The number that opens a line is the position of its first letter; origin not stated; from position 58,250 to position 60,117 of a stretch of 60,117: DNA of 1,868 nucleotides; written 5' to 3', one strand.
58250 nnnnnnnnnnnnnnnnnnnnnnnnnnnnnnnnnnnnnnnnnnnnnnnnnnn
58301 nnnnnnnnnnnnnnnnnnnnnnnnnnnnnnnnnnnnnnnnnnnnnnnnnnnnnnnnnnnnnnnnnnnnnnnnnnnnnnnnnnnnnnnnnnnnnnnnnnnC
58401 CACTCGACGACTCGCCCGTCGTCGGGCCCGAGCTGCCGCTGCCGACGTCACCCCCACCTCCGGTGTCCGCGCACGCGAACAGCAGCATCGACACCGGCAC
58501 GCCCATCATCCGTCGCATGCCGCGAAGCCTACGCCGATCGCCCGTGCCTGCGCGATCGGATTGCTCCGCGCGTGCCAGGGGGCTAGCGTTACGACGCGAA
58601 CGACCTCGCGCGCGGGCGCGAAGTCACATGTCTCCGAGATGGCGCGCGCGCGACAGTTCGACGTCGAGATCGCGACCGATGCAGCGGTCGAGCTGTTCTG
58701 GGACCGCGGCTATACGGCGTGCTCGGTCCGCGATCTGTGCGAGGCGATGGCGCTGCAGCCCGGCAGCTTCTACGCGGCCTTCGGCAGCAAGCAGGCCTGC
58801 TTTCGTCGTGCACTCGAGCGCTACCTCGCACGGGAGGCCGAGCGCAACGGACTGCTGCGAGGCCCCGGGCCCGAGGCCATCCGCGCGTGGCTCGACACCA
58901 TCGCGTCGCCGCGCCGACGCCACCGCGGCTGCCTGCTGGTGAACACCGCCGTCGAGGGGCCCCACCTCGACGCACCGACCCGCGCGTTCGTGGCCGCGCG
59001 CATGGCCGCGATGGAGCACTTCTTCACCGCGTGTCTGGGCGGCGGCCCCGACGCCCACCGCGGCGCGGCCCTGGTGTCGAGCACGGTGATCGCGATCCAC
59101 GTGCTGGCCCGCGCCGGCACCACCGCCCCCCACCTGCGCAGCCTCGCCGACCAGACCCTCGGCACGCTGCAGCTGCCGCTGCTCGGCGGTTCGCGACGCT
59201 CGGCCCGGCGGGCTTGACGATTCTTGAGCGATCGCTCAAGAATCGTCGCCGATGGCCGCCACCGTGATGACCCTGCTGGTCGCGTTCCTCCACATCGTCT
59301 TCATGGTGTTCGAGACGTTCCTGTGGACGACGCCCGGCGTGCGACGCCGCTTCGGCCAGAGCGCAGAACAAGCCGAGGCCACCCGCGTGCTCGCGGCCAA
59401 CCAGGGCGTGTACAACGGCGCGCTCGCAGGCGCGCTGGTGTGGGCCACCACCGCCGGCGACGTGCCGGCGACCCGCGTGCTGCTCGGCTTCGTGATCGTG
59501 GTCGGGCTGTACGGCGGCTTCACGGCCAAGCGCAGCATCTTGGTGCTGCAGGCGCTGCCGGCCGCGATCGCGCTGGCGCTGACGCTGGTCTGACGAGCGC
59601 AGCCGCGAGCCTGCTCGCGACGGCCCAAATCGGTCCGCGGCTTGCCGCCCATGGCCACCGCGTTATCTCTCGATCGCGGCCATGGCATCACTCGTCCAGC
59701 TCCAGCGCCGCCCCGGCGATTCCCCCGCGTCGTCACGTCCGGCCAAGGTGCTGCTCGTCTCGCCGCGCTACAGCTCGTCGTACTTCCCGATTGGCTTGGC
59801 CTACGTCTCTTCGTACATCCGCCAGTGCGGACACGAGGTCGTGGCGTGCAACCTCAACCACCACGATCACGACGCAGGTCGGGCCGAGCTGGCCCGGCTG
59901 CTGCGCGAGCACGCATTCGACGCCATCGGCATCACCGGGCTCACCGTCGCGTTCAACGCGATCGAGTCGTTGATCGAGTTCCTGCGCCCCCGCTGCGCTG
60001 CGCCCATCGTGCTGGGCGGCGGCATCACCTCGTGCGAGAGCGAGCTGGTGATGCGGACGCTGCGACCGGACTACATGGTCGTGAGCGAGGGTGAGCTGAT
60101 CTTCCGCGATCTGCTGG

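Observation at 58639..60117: TetR – perfect 32-bp palindrome – DUF1304 membrane protein – B12-binding radical SAM gene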

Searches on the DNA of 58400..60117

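Call 79: search_rna_families(source=window, start=58400, end=60117, threshold=evalue, max_evalue=1)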
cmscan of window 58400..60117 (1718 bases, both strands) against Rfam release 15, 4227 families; matches with E-value up to 1: 0.
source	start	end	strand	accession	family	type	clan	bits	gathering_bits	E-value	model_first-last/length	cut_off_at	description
